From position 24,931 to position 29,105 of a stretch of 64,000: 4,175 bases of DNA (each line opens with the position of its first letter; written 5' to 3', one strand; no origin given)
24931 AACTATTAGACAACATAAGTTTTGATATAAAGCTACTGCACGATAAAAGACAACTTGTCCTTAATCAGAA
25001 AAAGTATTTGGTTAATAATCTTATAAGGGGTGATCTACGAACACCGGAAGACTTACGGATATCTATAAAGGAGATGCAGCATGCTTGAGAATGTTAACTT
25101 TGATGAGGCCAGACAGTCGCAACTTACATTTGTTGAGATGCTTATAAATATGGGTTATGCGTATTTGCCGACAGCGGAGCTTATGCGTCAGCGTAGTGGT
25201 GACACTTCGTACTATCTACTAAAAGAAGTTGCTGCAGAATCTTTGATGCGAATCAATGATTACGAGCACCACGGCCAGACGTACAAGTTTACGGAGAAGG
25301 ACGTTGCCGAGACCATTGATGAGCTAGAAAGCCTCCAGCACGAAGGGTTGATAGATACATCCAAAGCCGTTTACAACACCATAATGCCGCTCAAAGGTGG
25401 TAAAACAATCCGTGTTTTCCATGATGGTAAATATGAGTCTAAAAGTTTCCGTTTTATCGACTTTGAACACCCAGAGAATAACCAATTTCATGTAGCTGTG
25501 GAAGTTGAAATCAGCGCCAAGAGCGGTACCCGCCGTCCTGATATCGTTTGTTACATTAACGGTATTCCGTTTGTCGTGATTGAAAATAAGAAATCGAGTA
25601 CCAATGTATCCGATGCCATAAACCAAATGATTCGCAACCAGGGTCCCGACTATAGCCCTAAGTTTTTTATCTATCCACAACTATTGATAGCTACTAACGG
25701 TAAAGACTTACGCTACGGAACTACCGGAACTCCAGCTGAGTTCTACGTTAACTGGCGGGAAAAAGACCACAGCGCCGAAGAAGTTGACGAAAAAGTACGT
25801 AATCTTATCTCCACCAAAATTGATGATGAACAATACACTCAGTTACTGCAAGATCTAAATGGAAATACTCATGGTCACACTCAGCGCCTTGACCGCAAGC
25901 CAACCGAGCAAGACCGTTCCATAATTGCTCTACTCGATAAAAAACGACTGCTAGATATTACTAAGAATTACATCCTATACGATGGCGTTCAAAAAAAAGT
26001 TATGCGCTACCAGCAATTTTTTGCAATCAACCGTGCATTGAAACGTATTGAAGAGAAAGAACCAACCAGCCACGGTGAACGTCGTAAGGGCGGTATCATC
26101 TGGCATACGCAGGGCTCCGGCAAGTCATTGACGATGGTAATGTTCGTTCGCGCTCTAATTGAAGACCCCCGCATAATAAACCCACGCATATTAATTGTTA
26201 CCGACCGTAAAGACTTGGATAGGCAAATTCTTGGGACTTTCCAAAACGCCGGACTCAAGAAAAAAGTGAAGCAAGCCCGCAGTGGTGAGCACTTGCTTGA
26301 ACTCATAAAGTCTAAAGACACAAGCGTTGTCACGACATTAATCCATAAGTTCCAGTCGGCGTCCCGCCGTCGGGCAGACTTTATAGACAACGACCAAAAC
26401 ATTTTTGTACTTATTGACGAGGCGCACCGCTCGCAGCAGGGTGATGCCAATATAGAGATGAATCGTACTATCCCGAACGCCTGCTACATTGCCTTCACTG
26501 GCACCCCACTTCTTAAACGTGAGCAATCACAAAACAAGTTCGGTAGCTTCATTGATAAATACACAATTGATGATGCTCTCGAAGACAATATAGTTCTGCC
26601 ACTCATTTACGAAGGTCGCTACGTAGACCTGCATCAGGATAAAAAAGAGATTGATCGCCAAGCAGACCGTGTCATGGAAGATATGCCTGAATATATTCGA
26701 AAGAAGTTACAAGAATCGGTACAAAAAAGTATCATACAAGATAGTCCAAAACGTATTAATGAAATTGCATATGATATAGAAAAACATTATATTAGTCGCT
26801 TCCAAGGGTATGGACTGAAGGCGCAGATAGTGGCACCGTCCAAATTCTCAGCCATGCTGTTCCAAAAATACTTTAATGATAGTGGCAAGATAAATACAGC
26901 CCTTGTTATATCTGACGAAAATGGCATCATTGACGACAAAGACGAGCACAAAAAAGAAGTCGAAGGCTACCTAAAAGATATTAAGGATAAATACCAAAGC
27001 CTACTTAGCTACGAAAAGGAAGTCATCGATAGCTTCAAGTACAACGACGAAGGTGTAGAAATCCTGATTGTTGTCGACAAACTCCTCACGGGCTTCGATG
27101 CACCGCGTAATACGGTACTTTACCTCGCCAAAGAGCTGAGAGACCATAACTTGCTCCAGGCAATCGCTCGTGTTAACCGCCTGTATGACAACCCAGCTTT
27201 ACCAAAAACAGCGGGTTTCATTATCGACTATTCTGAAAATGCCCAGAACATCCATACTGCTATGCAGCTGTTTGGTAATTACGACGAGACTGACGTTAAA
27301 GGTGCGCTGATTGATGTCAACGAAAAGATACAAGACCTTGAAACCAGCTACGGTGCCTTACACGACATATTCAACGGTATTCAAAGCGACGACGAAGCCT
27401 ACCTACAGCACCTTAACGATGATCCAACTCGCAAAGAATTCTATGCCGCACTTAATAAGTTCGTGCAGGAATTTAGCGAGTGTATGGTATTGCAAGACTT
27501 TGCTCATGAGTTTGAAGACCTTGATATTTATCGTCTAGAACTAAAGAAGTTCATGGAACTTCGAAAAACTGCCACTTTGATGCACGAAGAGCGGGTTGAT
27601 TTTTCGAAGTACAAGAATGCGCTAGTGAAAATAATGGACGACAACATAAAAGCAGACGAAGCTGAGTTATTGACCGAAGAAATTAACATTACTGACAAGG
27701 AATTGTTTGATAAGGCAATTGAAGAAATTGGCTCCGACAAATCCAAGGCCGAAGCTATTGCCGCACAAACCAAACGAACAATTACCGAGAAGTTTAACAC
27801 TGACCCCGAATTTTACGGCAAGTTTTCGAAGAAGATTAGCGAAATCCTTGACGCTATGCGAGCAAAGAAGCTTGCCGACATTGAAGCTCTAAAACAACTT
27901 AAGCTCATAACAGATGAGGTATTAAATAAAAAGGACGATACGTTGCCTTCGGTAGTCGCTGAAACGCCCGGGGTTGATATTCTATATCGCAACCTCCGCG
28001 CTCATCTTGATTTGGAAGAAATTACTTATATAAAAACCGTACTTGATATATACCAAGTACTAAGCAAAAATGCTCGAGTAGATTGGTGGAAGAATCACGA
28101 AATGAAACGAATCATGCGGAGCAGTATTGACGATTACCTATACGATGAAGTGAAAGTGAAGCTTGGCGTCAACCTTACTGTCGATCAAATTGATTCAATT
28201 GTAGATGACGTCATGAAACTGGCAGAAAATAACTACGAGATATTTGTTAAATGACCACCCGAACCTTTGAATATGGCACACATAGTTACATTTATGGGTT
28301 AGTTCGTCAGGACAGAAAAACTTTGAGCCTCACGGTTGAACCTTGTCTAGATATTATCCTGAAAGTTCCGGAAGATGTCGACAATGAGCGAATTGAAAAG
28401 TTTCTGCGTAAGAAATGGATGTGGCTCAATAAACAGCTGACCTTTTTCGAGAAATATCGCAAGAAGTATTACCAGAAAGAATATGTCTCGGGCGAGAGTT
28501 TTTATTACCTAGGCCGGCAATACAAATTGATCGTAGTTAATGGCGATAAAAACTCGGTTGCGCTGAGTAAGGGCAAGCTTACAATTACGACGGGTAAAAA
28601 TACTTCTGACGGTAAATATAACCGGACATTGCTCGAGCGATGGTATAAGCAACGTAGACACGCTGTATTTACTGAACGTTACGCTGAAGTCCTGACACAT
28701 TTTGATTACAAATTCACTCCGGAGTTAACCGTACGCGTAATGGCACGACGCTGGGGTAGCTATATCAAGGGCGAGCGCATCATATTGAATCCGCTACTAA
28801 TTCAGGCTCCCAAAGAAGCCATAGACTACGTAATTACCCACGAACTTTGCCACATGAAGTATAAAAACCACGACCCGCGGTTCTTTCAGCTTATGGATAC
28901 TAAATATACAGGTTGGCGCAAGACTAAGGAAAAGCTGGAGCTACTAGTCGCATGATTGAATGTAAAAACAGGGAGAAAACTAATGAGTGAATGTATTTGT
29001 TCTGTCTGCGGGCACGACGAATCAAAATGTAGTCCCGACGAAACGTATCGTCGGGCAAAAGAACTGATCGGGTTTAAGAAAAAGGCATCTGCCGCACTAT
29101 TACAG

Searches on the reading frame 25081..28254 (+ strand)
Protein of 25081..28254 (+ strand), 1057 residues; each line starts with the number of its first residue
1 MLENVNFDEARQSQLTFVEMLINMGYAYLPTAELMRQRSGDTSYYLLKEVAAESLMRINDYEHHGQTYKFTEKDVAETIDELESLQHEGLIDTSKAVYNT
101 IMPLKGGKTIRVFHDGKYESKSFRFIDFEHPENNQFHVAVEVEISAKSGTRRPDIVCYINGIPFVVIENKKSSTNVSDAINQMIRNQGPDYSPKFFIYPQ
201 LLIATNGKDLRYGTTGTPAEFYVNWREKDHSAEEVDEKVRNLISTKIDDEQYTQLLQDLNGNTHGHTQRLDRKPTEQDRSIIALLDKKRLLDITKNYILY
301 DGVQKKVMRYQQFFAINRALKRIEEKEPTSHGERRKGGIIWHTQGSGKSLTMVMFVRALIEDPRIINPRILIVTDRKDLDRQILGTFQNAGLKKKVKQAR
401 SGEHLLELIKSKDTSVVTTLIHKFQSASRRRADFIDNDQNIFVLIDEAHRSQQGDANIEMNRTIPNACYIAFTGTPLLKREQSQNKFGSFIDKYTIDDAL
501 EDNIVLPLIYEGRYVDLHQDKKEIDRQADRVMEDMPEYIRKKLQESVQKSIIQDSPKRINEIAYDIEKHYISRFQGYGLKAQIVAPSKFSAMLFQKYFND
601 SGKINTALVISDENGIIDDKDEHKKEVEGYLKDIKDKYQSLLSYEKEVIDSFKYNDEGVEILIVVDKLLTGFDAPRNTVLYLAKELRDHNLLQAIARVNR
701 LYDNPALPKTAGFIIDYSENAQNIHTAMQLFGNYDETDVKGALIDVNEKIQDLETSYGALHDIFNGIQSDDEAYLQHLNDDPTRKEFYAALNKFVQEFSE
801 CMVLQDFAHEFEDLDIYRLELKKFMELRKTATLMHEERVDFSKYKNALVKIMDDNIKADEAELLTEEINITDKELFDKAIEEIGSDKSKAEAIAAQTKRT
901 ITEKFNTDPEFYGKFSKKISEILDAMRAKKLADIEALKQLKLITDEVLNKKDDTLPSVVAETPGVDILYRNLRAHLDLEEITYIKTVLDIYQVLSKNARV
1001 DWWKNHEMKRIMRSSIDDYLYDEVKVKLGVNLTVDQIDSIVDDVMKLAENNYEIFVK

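Call 40: search_protein_families(library=pfam, proteins=[window:25081-28254:+], max_evalue=0.001)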
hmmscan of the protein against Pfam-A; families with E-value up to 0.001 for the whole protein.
window:25081-28254:+ (1057 aa): 8 families
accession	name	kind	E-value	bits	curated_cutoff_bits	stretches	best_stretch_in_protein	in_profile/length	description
PF18766.7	SWI2_SNF2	-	5.1e-76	255.6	26.7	1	311-537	1-217/221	SWI2/SNF2 ATPase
PF04313.20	HSDR_N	-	6.2e-36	124.6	25.1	1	9-220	4-197/198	Type I restriction enzyme R protein N terminus (HSDR_N)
PF04851.21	ResIII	-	3.8e-24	85.9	22.5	1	306-476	2-162/164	Type III restriction enzyme, res subunit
PF22679.2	T1R_D3-like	-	5.2e-22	79.4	27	1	614-718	53-157/158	Type I restriction enzyme subunit R domain 3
PF00270.35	DEAD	-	1.5e-06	28.5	26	1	344-476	23-160/167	DEAD/DEAH box helicase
PF00176.29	SNF2-rel_dom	-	3.4e-05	23.5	24.9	1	334-479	16-166/290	SNF2-related domain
PF13588.12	HSDR_N_2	-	0.0001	22.8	25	1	137-209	23-90/110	Type I restriction enzyme R protein N terminus (HSDR_N)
PF04751.20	DarP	-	0.0008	19.8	26.3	0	917-967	72-122/153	Dual-action ribosomal maturation protein DarP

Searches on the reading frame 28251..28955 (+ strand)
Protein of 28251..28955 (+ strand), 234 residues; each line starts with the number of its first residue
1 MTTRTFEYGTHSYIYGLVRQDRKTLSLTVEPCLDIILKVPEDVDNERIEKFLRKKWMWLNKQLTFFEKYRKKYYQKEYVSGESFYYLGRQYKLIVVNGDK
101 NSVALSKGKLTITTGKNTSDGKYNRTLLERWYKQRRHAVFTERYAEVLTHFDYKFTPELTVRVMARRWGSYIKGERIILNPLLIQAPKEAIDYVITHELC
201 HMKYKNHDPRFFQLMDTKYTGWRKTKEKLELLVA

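Call 40: search_protein_families(library=pfam, proteins=[window:28251-28955:+], max_evalue=0.001)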
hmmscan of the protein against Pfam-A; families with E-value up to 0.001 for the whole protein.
window:28251-28955:+ (234 aa): 3 families
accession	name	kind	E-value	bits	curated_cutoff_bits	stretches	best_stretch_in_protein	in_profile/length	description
PF01863.23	YgjP-like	-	2.5e-51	175.1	26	1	23-230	1-205/207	YgjP-like, metallopeptidase domain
PF10263.15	SprT-like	-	1.7e-05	25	25.6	1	155-215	16-92/108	SprT-like family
PF08325.16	WLM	-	3.3e-05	24.5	26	1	189-217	81-109/190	WLM domain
